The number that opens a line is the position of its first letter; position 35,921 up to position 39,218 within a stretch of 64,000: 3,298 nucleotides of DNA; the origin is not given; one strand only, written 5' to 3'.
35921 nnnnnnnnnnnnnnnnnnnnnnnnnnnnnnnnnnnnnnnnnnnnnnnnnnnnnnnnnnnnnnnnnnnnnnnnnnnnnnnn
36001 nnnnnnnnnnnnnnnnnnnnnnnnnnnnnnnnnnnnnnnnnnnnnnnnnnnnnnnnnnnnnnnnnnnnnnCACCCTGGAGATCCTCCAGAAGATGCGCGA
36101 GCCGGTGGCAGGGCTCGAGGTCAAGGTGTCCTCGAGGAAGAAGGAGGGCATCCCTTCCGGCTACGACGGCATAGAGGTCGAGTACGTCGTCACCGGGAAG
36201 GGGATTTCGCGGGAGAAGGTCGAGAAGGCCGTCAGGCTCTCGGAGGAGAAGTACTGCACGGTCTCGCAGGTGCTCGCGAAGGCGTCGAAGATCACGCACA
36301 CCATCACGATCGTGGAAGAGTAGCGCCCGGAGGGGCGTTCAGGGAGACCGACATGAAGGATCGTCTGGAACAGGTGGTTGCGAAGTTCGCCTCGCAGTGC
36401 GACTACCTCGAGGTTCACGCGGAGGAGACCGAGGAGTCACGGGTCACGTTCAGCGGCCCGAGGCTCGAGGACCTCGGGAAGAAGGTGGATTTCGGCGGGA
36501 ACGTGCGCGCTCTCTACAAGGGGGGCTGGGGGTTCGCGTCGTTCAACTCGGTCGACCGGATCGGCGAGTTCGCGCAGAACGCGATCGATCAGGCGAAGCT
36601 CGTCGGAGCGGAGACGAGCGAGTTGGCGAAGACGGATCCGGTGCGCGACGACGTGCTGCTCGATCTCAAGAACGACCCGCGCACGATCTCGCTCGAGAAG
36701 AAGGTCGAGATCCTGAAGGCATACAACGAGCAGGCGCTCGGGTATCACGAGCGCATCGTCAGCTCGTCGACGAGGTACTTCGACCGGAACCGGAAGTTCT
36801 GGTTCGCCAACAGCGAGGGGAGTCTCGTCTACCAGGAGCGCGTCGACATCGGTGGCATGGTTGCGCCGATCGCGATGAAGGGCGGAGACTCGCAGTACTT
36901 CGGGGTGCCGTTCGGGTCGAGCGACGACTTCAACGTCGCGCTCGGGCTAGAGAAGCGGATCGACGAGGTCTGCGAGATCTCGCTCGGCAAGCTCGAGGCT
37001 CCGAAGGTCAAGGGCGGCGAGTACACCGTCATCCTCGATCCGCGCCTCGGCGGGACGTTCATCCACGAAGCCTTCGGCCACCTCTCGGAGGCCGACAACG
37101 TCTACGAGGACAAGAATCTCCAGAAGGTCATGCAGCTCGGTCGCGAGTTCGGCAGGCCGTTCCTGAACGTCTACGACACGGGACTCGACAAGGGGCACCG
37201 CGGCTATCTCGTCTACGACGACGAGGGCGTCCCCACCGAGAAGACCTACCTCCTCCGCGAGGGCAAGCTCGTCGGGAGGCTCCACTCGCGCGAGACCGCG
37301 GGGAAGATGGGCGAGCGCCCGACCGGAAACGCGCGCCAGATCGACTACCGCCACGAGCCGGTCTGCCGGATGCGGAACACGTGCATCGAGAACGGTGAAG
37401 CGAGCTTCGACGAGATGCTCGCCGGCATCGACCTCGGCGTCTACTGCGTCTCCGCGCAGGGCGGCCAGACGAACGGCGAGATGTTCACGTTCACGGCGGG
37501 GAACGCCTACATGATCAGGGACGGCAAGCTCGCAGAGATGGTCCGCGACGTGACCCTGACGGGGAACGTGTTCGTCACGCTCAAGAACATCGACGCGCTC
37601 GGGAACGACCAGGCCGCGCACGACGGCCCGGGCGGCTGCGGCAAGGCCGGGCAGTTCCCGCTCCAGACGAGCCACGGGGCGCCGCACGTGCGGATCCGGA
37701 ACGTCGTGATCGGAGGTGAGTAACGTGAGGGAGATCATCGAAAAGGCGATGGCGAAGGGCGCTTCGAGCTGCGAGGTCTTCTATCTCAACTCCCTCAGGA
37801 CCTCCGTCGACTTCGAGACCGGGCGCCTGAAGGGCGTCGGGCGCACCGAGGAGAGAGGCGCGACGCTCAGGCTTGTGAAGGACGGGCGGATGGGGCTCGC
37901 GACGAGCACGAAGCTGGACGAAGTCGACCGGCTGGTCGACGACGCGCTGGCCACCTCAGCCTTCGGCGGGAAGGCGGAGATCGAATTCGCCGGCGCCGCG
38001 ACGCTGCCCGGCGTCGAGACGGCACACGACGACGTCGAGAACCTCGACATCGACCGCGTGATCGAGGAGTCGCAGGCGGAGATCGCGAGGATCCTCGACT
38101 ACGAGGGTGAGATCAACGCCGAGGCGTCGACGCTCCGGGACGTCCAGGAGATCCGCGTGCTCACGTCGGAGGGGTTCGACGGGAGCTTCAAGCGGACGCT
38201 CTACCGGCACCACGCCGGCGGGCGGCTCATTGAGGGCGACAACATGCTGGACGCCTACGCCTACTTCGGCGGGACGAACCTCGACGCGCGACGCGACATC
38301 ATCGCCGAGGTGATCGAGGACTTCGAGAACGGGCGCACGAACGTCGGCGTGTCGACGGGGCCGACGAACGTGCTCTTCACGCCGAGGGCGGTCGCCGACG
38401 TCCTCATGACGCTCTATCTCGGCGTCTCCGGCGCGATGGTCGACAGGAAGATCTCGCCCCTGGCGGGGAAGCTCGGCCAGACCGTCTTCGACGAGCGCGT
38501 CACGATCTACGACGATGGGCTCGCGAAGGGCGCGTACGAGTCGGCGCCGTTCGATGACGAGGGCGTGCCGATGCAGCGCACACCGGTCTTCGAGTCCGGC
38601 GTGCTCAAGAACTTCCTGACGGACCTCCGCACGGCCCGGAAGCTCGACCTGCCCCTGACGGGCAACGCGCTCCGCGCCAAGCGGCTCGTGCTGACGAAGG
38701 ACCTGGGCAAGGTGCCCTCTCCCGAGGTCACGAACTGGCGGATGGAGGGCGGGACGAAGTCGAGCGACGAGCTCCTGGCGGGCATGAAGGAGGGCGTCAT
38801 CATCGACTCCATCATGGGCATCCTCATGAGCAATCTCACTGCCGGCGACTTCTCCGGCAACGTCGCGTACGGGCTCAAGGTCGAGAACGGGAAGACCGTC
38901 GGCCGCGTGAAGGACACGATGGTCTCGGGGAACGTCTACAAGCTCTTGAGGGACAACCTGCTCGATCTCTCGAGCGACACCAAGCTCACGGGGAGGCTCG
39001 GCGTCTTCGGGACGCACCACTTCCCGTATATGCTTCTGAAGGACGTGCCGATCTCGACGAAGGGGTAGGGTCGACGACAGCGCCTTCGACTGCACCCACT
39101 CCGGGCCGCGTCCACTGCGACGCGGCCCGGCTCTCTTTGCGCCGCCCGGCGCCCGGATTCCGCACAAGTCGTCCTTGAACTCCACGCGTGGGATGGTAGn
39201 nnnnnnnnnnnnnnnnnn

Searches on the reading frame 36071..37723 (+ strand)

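Call 75: search_protein_families(library=pfam, proteins=[window:36071-37723:+], max_evalue=0.00001)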
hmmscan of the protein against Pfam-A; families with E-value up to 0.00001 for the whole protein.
window:36071-37723:+ (550 aa): 3 families
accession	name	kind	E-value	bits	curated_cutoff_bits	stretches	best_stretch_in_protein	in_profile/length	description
PF19289.4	PmbA_TldD_3rd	-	2.1e-60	204.1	22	1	316-549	2-220/220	PmbA/TldA metallopeptidase C-terminal domain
PF19290.4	PmbA_TldD_2nd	-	1.5e-13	51.6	20.9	1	202-287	2-86/109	PmbA/TldA metallopeptidase central domain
PF01523.21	PmbA_TldD_1st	-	8.3e-09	35.9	20.9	1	117-175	5-65/65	PmbA/TldA metallopeptidase domain 1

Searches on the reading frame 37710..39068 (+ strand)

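Call 75: search_protein_families(library=pfam, proteins=[window:37710-39068:+], max_evalue=0.00001)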
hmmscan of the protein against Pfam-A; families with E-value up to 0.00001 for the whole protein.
window:37710-39068:+ (452 aa): 2 families
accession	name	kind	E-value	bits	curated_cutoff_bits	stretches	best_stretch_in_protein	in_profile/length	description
PF19289.4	PmbA_TldD_3rd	-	1e-61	208.3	22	1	216-449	1-219/220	PmbA/TldA metallopeptidase C-terminal domain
PF01523.21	PmbA_TldD_1st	-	2.2e-13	50.6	20.9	1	21-81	1-63/65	PmbA/TldA metallopeptidase domain 1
